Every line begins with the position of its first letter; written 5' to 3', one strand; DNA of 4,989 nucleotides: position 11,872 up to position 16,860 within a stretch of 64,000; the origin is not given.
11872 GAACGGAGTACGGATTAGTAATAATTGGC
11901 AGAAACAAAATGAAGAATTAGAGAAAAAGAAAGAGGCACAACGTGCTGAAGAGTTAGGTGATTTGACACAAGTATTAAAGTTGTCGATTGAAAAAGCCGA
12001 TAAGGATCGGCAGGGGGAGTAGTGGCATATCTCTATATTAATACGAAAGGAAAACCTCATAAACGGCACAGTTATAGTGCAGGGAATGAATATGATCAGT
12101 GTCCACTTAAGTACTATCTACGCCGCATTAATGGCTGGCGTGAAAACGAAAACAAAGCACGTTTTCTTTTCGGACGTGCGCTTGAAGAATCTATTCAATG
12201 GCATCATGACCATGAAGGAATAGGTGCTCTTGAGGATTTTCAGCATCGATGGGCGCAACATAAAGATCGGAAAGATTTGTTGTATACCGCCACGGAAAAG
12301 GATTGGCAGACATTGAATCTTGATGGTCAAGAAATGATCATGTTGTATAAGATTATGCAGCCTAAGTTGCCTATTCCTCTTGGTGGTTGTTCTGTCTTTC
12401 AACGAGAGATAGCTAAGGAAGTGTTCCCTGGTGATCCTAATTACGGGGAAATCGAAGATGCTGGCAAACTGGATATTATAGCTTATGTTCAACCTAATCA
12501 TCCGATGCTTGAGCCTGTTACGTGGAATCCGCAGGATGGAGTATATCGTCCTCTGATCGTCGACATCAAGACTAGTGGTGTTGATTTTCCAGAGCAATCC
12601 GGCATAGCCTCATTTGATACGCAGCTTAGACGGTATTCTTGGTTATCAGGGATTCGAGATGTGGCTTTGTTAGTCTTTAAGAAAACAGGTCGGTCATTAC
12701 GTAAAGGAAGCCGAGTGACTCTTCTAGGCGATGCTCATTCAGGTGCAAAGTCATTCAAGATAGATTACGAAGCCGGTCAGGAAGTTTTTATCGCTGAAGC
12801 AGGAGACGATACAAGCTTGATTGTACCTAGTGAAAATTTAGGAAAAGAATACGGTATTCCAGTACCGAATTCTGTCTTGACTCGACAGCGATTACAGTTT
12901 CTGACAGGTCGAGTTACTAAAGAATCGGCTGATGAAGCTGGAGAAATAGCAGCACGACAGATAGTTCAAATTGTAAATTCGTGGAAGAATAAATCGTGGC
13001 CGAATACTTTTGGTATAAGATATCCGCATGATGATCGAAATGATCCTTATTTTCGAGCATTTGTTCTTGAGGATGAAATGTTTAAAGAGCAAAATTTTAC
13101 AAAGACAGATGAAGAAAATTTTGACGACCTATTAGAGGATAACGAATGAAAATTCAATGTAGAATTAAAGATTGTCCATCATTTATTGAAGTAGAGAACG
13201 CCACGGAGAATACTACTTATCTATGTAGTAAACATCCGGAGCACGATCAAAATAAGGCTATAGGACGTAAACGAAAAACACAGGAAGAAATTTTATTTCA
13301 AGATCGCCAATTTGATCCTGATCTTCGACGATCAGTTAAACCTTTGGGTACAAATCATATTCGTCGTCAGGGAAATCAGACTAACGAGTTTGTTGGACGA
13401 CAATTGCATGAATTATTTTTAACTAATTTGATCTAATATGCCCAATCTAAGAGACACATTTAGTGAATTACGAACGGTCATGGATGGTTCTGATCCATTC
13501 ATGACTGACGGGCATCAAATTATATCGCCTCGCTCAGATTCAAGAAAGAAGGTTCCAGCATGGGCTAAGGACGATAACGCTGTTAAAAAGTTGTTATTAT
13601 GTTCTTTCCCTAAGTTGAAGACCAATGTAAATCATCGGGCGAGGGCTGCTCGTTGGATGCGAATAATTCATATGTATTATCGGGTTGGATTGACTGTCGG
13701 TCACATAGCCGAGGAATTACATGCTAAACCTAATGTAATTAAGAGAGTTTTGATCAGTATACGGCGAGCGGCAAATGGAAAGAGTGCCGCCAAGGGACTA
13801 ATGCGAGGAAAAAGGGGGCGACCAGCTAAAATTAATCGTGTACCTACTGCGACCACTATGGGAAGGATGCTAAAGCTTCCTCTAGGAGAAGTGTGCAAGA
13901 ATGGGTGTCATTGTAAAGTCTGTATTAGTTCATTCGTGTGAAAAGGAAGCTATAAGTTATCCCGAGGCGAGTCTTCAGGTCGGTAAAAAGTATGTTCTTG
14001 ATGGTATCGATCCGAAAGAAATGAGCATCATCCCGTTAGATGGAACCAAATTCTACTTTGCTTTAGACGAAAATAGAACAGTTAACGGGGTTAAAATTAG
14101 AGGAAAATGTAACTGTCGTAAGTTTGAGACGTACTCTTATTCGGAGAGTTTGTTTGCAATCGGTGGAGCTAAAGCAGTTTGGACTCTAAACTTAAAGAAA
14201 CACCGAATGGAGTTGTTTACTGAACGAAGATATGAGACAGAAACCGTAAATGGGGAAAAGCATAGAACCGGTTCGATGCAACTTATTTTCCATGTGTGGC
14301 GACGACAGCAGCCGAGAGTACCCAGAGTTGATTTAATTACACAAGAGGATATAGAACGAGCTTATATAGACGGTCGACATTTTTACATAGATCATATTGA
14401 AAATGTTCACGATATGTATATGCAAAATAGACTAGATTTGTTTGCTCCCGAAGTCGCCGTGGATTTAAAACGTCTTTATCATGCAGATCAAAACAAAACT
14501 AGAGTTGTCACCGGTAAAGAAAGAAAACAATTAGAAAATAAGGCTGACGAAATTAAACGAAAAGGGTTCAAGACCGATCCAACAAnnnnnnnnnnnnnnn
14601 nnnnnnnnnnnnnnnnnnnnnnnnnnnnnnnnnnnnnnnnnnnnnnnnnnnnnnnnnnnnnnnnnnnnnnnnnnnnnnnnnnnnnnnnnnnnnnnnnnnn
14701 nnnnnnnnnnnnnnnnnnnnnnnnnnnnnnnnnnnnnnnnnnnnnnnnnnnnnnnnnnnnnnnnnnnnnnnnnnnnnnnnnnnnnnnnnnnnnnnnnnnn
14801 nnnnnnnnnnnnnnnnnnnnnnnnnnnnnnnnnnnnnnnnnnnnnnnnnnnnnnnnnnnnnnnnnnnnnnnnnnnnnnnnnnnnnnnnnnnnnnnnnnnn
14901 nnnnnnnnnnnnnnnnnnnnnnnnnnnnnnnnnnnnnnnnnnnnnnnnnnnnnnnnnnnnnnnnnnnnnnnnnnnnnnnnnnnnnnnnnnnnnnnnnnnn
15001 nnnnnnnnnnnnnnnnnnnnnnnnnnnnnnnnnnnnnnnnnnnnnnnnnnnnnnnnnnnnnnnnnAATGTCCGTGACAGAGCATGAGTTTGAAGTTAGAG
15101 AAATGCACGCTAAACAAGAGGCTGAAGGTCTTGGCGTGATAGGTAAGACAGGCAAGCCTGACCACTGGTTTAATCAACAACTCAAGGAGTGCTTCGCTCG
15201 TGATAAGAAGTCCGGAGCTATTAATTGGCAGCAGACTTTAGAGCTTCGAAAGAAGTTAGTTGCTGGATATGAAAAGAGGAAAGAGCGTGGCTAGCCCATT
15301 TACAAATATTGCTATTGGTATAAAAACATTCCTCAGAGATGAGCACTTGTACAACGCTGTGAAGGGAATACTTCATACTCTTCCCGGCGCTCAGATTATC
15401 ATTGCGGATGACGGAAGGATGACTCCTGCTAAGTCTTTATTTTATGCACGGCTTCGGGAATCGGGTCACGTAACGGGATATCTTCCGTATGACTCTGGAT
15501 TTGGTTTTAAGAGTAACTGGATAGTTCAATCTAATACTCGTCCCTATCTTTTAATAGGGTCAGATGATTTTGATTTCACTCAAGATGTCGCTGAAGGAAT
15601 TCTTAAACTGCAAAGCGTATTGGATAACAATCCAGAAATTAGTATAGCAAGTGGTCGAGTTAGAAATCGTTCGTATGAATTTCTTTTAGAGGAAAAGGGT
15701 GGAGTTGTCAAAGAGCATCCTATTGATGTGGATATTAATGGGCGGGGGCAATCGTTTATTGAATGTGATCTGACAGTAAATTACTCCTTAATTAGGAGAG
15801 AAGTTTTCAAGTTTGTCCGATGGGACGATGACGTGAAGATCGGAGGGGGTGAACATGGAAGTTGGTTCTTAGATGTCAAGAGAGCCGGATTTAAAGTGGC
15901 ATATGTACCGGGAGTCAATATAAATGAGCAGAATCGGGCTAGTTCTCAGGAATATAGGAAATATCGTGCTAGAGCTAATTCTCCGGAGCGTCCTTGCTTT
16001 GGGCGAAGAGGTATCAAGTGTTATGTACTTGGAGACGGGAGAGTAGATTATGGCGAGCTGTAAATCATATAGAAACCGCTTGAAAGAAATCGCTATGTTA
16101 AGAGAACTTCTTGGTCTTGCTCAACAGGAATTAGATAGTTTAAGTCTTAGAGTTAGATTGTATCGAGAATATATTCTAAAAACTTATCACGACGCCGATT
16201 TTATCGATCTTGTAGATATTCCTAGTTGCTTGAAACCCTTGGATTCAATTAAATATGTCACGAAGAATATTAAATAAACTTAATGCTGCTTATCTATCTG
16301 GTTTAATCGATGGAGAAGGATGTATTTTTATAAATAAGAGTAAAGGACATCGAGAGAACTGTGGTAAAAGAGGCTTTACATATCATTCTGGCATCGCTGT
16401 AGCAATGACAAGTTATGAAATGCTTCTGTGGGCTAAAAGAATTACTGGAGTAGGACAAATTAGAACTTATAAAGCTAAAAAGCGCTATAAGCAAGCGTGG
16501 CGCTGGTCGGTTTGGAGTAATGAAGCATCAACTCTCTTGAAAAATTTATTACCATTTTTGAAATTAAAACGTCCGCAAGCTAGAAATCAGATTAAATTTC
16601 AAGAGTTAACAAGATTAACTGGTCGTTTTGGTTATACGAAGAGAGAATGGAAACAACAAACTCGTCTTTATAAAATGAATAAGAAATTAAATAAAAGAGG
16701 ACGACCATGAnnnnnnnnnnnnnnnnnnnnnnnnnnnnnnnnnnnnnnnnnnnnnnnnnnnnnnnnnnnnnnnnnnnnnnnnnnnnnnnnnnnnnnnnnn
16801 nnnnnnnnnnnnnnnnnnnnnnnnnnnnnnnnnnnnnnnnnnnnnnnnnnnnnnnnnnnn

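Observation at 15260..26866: Phage-borne 11.6 kb glycan-biosynthesis island with seven glycosyltransferases and a complete GDP-6-deoxyhexose pathway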

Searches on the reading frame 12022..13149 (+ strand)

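Call 7: search_protein_families(library=phrogs, proteins=[window:12022-13149:+], max_evalue=0.00001)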
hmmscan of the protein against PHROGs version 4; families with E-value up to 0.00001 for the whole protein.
window:12022-13149:+ (375 aa): 0 families

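Call 10: search_protein_families(library=pfam, proteins=[window:12022-13149:+], max_evalue=0.001)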
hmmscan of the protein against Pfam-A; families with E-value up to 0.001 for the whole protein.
window:12022-13149:+ (375 aa): 1 family
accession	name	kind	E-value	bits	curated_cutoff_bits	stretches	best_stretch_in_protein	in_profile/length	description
PF12705.13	PDDEXK_1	-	1.2e-06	29.1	22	1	17-100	3-77/247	PD-(D/E)XK nuclease superfamily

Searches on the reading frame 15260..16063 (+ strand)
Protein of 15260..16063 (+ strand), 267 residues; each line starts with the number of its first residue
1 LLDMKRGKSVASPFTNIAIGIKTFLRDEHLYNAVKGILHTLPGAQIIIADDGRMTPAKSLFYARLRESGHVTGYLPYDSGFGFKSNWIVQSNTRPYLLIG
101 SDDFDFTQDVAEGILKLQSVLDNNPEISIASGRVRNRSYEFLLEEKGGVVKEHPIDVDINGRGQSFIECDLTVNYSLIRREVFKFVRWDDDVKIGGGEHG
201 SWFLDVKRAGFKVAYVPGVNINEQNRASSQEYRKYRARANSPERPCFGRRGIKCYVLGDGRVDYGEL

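Call 3: search_protein_families(library=pfam, proteins=[window:15260-16063:+], max_evalue=0.01)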
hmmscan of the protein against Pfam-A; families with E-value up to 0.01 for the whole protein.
window:15260-16063:+ (267 aa): 0 families

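Call 9: search_protein_families(library=ncbifam, proteins=[window:15260-16063:+], max_evalue=0.001)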
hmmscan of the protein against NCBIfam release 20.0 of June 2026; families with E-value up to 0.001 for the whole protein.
window:15260-16063:+ (267 aa): 1 family
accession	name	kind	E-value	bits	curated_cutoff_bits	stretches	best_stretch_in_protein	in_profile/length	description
TIGR04440.1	glyco_TIGR04440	domain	1.7e-05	24.7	70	1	26-147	11-127/215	TIGR00180 family glycosyltransferase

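Call 62: search_solved_structures(query=A1, max_evalue=1)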
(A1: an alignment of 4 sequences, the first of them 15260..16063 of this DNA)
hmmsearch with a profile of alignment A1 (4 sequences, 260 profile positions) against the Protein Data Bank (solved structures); distinct sequences matched with E-value up to 1: 11.
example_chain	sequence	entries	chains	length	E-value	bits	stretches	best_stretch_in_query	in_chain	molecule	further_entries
9h6j_A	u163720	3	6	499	9.1e-10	41.5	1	10-198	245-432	Beta-1,4 N-acetylgalactosaminyltransferase 1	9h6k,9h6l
9f90_H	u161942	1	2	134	0.03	16.8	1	77-159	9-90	RSVF-multi-epitope designed scaffold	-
3bcv_A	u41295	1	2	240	0.22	14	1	5-97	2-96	Putative glycosyltransferase protein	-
2yn7_A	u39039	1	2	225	0.24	13.8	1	86-158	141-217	OUTER SURFACE PROTEIN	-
4ht2_A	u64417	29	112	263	0.55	12.7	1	199-232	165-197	Carbonic anhydrase 12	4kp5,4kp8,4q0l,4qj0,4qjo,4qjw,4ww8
1jcz_A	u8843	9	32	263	0.55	12.7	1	199-232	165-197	CARBONIC ANHYDRASE XII | Carbonic anhydrase 12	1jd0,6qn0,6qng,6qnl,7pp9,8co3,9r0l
9r31_A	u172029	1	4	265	0.55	12.7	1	199-232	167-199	Carbonic anhydrase 12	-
5hea_A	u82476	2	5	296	0.58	12.6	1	9-97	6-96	Putative glycosyltransferase (GalT1)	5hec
8enx_A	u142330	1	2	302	0.6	12.6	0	121-151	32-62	Coatomer subunit beta'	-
6rps_A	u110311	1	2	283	0.61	12.6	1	199-232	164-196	Carbonic anhydrase 12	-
5izt_A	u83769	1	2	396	0.84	12.1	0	87-158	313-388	Outer surface protein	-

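Call 82: search_protein_families(library=phrogs, proteins=[window:15260-16063:+], max_evalue=0.001)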
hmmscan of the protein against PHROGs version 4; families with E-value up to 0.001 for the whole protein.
window:15260-16063:+ (267 aa): 0 families

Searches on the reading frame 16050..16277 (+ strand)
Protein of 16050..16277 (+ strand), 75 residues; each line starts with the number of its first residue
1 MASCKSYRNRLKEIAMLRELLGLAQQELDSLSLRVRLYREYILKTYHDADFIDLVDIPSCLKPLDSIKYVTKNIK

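Call 3: search_protein_families(library=pfam, proteins=[window:16050-16277:+], max_evalue=0.01)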
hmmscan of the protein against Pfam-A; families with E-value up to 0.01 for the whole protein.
window:16050-16277:+ (75 aa): 0 families

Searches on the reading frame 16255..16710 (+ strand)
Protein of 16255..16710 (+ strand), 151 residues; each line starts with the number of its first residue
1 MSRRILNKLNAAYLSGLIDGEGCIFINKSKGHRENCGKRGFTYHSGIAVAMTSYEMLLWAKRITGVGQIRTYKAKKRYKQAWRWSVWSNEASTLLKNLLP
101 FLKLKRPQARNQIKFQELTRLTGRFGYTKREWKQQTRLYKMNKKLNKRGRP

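Call 3: search_protein_families(library=pfam, proteins=[window:16255-16710:+], max_evalue=0.01)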
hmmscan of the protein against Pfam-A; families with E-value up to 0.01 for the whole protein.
window:16255-16710:+ (151 aa): 2 families
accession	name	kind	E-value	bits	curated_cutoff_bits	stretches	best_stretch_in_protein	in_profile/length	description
PF00961.24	LAGLIDADG_1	-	2.7e-08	35.1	23.1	1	14-114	1-94/102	LAGLIDADG endonuclease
PF14528.11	LAGLIDADG_3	-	0.0014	19.3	22.5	0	10-59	3-38/82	LAGLIDADG-like domain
